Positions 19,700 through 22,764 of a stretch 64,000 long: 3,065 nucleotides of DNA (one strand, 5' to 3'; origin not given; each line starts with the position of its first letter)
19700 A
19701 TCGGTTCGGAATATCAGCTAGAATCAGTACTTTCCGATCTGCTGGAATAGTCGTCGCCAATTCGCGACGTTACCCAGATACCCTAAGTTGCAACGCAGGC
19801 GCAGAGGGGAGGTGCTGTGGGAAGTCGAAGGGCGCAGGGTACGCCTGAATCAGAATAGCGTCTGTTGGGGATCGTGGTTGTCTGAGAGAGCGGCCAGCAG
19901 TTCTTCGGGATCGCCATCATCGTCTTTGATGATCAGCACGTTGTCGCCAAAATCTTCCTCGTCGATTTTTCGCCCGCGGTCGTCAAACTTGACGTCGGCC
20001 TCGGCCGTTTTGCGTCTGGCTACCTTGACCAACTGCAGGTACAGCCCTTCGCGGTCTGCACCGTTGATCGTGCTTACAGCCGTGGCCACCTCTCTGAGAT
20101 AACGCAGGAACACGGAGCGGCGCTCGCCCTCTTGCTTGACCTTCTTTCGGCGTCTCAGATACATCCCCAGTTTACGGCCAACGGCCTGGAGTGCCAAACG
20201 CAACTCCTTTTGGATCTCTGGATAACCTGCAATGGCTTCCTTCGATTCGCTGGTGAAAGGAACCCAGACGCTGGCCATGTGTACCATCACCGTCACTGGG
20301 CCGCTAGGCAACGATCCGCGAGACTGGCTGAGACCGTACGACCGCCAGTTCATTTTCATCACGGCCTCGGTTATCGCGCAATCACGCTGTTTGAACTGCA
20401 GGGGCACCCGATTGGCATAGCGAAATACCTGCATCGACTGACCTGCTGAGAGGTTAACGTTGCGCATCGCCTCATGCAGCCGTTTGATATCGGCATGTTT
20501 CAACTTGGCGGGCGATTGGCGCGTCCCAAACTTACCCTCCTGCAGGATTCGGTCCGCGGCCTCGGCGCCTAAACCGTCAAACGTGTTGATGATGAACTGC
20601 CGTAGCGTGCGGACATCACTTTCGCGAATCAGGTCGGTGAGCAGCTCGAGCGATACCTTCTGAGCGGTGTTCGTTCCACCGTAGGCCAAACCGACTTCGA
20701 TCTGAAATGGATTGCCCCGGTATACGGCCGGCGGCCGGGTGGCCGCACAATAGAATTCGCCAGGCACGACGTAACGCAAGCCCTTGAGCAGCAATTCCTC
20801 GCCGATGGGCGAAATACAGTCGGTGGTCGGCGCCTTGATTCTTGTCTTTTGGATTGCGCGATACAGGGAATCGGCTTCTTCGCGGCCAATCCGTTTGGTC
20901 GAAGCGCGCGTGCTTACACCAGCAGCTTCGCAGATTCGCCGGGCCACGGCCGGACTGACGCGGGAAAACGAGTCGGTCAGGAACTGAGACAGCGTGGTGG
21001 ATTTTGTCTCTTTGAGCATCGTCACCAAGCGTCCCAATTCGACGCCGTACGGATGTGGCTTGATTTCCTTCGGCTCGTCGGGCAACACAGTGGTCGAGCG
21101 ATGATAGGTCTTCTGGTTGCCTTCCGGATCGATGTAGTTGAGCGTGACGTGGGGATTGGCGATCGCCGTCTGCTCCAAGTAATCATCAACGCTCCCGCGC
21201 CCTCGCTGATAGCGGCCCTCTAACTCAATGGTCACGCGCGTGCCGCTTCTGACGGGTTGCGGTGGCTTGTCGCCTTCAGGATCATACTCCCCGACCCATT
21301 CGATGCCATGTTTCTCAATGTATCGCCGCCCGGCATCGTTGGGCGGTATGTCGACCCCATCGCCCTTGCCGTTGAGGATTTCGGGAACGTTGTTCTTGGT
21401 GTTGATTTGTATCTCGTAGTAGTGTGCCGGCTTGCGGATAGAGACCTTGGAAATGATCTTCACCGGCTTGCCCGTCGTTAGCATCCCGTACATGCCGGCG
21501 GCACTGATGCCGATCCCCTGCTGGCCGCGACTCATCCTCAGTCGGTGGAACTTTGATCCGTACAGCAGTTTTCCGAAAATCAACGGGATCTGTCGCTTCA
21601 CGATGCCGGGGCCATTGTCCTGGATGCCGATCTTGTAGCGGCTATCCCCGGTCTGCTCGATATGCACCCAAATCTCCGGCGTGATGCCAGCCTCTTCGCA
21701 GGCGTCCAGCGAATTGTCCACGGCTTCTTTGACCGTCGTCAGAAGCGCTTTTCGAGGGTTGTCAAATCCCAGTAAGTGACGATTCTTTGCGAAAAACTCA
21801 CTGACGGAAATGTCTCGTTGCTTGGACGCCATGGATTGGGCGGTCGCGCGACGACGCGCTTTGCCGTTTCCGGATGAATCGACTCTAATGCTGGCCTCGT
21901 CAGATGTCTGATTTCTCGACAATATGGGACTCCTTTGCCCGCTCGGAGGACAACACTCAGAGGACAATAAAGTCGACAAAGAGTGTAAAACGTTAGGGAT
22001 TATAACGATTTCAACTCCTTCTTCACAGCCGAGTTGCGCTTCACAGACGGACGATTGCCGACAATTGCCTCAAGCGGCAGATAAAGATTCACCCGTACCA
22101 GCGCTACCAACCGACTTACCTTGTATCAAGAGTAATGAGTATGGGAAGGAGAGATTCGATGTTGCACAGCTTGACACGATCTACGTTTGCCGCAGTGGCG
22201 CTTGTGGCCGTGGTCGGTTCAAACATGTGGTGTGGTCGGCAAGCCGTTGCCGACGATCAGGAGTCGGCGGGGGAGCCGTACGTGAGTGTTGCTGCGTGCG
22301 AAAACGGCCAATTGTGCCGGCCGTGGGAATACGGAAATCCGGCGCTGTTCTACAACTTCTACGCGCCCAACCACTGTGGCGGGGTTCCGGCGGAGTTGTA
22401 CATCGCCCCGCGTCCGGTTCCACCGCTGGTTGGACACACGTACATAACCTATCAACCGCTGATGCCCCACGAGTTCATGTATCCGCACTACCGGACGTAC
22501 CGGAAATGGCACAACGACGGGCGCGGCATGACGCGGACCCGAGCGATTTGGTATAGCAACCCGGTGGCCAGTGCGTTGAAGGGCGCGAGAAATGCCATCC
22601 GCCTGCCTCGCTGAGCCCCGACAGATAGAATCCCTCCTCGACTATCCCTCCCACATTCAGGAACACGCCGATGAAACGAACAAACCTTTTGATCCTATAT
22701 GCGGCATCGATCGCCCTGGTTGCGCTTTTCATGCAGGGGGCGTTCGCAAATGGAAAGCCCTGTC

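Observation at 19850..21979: Full-length topoisomerase VI B subunit with no A (Spo11-like) subunit gene anywhere in the 64-kb window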

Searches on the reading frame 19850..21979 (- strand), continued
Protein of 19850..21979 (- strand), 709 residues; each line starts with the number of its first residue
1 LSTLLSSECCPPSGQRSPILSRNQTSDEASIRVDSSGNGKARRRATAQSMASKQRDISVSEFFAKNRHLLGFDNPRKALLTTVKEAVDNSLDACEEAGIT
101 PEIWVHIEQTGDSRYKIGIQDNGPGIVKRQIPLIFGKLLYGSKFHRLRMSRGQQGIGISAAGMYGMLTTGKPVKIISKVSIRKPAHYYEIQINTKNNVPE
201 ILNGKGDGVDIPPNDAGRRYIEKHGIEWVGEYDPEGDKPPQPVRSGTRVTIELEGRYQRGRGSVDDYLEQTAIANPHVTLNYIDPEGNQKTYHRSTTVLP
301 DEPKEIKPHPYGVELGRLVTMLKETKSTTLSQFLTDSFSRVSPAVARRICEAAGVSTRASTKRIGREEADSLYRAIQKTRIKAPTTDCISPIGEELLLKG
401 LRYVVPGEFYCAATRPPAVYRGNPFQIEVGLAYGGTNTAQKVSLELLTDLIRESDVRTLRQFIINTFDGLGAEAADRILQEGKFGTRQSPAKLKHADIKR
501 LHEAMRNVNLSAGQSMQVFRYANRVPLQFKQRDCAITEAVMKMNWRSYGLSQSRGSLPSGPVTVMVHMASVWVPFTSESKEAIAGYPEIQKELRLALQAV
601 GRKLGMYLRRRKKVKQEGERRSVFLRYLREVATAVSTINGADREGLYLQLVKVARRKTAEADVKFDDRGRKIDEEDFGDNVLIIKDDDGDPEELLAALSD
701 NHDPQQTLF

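Call 37: find_encoding_contigs(protein=P0001, flank=1500, max_places=10)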
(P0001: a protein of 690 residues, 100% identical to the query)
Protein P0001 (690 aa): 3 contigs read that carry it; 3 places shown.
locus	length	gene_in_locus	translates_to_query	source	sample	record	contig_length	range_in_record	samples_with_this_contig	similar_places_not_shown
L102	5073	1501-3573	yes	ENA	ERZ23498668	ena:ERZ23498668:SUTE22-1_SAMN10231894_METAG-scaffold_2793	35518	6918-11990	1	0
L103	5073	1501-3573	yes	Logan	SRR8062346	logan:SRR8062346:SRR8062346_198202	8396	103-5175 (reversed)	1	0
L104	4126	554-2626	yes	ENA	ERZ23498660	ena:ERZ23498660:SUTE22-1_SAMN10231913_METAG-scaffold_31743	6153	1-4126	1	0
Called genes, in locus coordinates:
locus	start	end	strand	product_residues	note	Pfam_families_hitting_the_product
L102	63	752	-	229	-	-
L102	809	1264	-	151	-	-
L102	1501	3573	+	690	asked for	PF02518:HATPase_c, PF13589:HATPase_c_3 (weak), PF05833:NFACT_N (faint), PF09239:Topo-VIb_trans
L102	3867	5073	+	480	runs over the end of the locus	PF07585:BBP7 (faint)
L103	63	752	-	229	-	-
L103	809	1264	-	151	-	-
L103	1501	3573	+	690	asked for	PF02518:HATPase_c, PF13589:HATPase_c_3 (weak), PF05833:NFACT_N (faint), PF09239:Topo-VIb_trans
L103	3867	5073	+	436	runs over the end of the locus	?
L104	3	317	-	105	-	?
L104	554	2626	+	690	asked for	PF02518:HATPase_c, PF13589:HATPase_c_3 (weak), PF05833:NFACT_N (faint), PF09239:Topo-VIb_trans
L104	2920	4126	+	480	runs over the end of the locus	PF07585:BBP7 (faint)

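Call 51: find_homologous_proteins(query=P0174, max_evalue=1e-100)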
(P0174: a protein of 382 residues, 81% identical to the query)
Query P0174 (382 aa): 7803 proteins with E <= 1e-100 among 8000 candidates; the best 120 are listed.
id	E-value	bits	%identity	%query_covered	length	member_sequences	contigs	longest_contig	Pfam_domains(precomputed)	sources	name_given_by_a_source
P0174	5.4e-259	876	100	100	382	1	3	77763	PF21180.4,PF20768.3,PF04406.20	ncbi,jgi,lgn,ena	-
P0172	1.4e-253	858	97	100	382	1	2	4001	PF21180.4,PF20768.3,PF04406.20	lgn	-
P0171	2.7e-253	857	97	100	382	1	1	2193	PF21180.4,PF20768.3,PF04406.20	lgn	-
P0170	7.1e-253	856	98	100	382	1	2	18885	PF21180.4,PF20768.3,PF04406.20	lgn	-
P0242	1.1e-231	786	88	100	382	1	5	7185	PF21180.4,PF20768.3,PF04406.20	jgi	-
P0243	1.4e-229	779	88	100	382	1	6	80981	PF21180.4,PF20768.3,PF04406.20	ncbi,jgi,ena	-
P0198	1.3e-227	773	87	100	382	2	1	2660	PF21180.4,PF20768.3,PF04406.20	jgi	-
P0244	2.5e-227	772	87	100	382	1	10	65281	PF21180.4,PF20768.3,PF04406.20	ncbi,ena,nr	ncbi:MAG: DNA topoisomerase IV subunit A [Planctomycetes bacterium]|nr:DNA topoisomerase IV subunit 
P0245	4.0e-227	771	87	100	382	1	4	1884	PF21180.4,PF20768.3,PF04406.20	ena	-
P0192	1.7e-226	769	86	100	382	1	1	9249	PF21180.4,PF20768.3,PF04406.20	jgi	-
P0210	6.0e-226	767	86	100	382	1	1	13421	PF21180.4,PF20768.3,PF04406.20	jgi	-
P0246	7.7e-225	764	86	100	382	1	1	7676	PF21180.4,PF20768.3,PF04406.20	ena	-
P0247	1.9e-215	733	83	100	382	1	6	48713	PF21180.4,PF20768.3,PF04406.20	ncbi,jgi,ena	-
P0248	4.9e-215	732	82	100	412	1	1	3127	PF21180.4,PF20768.3,PF04406.20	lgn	-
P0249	5.0e-215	732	82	100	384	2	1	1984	PF21180.4,PF20768.3,PF04406.20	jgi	jgi:DNA topoisomerase-6 subunit A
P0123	7.7e-213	724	86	95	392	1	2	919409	PF21180.4,PF20768.3,PF04406.20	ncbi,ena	-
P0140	8.6e-213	724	81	100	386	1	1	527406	PF21180.4,PF20768.3,PF04406.20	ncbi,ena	-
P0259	6.8e-212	721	81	100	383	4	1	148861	PF21180.4,PF20768.3,PF04406.20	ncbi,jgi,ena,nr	ncbi:MAG: DNA topoisomerase IV subunit A [Pirellulaceae bacterium]|nr:DNA topoisomerase IV subunit A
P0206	3.2e-211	719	81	100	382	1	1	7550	PF21180.4,PF20768.3,PF04406.20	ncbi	-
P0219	1.1e-210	717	81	100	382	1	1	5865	PF21180.4,PF20768.3,PF04406.20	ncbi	-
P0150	1.3e-209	714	80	99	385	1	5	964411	PF21180.4,PF20768.3,PF04406.20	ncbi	ncbi:MAG: DNA topoisomerase IV subunit A [Pirellulaceae bacterium]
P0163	9.8e-209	711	80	99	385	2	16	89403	PF21180.4,PF20768.3,PF04406.20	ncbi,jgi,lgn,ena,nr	ncbi:MAG: DNA topoisomerase IV subunit A [Planctomycetaceae bacterium]|nr:DNA topoisomerase IV subun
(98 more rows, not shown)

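Call 53: list_cluster_members(proteins=[P0244, P0243, P0247, P0259, P0027, P0026, P0010, P0022, P0034, P0021])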
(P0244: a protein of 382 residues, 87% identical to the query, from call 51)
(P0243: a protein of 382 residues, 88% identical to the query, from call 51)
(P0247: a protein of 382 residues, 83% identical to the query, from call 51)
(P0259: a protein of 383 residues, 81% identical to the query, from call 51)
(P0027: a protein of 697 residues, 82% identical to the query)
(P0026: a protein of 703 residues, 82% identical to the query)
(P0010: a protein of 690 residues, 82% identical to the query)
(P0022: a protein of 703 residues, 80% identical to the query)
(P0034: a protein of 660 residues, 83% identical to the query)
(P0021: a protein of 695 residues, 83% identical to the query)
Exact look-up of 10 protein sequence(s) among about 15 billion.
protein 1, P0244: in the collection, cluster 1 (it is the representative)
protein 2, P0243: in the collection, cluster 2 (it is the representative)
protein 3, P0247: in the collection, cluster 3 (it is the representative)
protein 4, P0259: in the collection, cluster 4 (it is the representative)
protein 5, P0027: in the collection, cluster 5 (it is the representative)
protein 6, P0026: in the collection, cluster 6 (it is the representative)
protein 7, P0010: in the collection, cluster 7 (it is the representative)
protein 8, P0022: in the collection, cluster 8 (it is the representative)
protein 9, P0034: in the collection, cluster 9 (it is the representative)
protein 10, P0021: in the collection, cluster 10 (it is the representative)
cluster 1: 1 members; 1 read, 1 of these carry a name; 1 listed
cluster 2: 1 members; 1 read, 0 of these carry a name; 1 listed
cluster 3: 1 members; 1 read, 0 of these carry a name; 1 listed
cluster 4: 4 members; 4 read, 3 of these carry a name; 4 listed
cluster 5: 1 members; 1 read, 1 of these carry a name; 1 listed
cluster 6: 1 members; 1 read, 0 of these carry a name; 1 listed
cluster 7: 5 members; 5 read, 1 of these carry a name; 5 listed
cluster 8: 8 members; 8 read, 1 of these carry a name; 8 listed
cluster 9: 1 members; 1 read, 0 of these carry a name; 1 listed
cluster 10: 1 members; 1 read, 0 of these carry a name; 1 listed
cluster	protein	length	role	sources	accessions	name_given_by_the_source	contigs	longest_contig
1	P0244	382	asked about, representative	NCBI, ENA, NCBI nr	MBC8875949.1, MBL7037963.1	MAG: DNA topoisomerase IV subunit A [Planctomycetes bacterium] | DNA topoisomerase IV subunit A [Planctomycetota bacterium]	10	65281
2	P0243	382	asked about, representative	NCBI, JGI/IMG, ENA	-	-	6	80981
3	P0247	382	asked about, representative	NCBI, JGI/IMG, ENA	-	-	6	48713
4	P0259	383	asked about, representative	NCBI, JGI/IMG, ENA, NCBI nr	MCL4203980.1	MAG: DNA topoisomerase IV subunit A [Pirellulaceae bacterium] | DNA topoisomerase IV subunit A [Pirellulaceae bacterium]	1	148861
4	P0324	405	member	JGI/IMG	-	DNA topoisomerase VI subunit A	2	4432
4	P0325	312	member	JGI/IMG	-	DNA topoisomerase VI subunit A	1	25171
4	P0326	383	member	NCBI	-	-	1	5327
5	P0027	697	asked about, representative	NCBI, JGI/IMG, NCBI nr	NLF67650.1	MAG: DNA topoisomerase VI subunit B [Candidatus Anammoximicrobium sp.] | DNA topoisomerase VI subunit B [Candidatus Anammoximicrobium sp.]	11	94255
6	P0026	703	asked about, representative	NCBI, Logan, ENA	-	-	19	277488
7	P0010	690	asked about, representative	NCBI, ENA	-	-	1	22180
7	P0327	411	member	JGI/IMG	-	DNA topoisomerase-6 subunit B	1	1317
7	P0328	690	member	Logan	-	-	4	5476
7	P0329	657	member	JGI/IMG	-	-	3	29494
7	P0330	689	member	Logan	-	-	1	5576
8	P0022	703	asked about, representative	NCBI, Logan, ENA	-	-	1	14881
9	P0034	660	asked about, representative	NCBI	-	-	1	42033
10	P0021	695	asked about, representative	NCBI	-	-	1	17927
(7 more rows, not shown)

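Call 54: find_encoding_contigs(protein=P0244, flank=4000, max_places=10)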
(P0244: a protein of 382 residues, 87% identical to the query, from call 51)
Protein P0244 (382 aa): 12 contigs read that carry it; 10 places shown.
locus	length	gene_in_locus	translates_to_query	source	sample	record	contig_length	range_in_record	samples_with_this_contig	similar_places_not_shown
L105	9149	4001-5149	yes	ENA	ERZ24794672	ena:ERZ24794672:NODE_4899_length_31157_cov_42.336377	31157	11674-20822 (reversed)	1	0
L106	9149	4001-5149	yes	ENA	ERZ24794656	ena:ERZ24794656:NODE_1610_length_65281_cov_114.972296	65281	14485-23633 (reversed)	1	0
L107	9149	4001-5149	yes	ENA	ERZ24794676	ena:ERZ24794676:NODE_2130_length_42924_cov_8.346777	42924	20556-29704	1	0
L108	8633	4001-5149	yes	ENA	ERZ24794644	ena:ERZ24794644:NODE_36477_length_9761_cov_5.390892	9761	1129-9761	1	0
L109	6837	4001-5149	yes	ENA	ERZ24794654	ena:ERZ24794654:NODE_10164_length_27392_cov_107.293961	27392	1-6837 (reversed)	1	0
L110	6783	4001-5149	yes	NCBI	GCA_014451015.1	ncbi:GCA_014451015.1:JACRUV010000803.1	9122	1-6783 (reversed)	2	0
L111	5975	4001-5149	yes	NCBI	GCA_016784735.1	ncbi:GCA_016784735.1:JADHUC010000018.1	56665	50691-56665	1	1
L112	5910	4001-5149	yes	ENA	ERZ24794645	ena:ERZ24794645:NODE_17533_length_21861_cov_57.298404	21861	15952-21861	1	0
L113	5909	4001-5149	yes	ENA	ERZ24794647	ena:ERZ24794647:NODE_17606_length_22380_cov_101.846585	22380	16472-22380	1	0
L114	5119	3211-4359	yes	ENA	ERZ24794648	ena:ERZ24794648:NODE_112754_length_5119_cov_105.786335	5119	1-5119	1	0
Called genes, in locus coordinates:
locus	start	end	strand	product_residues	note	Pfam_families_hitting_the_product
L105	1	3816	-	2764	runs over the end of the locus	PF00515:TPR_1 (faint), PF07719:TPR_2 (faint), PF12895:ANAPC3 (faint), PF13174:TPR_6 (faint), PF13525:YfiO (weak), PF01835:MG2, PF07703:A2M_BRD, PF00207:A2M, +8 more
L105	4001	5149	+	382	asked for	PF04406:TP6A_N, PF20768:Topo_VI_alpha, PF21180:TOP6A-Spo11_Toprim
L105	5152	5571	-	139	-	-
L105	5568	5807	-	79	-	PF01402:RHH_1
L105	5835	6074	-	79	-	-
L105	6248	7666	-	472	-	PF03629:SASA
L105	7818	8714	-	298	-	PF12158:DUF3592 (faint)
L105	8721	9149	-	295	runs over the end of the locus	PF01259:SAICAR_synt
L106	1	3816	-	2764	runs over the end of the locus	PF00515:TPR_1 (faint), PF07719:TPR_2 (faint), PF12895:ANAPC3 (faint), PF13174:TPR_6 (faint), PF13525:YfiO (weak), PF01835:MG2, PF07703:A2M_BRD, PF00207:A2M, +8 more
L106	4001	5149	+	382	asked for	PF04406:TP6A_N, PF20768:Topo_VI_alpha, PF21180:TOP6A-Spo11_Toprim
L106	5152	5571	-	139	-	-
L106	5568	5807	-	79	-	PF01402:RHH_1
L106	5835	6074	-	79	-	-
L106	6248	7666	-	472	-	PF03629:SASA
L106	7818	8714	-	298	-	PF12158:DUF3592 (faint)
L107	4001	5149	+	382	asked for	PF04406:TP6A_N, PF20768:Topo_VI_alpha, PF21180:TOP6A-Spo11_Toprim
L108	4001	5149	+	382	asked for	PF04406:TP6A_N, PF20768:Topo_VI_alpha, PF21180:TOP6A-Spo11_Toprim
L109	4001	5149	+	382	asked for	PF04406:TP6A_N, PF20768:Topo_VI_alpha, PF21180:TOP6A-Spo11_Toprim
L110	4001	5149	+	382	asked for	PF04406:TP6A_N, PF20768:Topo_VI_alpha, PF21180:TOP6A-Spo11_Toprim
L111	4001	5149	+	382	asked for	PF04406:TP6A_N, PF20768:Topo_VI_alpha, PF21180:TOP6A-Spo11_Toprim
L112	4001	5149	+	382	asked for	PF04406:TP6A_N, PF20768:Topo_VI_alpha, PF21180:TOP6A-Spo11_Toprim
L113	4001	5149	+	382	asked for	PF04406:TP6A_N, PF20768:Topo_VI_alpha, PF21180:TOP6A-Spo11_Toprim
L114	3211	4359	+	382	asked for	PF04406:TP6A_N, PF20768:Topo_VI_alpha, PF21180:TOP6A-Spo11_Toprim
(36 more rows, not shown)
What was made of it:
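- On MORC-like or other stand-alone GHKL ATPase: A partner gene exists in the lineage (call 54).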

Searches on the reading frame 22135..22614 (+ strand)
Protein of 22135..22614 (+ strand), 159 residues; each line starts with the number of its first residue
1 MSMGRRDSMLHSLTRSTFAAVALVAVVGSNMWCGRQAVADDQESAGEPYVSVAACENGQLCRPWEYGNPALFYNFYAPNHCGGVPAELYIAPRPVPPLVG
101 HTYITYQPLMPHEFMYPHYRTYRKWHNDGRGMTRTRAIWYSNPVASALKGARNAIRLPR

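Call 3: search_protein_families(library=pfam, proteins=[window:22135-22614:+], max_evalue=0.01)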
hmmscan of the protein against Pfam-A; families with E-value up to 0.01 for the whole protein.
window:22135-22614:+ (159 aa): 0 families

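Call 58: search_protein_families(library=ncbifam, proteins=[window:22135-22614:+], max_evalue=1)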
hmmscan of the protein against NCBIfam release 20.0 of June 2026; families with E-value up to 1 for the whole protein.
window:22135-22614:+ (159 aa): 1 family
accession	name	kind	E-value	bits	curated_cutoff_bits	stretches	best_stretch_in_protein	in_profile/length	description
NF009340.0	PRK12700.1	equivalog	0.075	12.5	414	1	9-74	2-67/230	flagellar basal body L-ring protein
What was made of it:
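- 22135..22614 (+): Small signal-peptide protein (159 aa; the public call is 151 aa), divergent from top6B. It is a conserved neighbour of top6B across Pirellulales. No hit in Pfam or NCBIfam (calls 3, 58).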
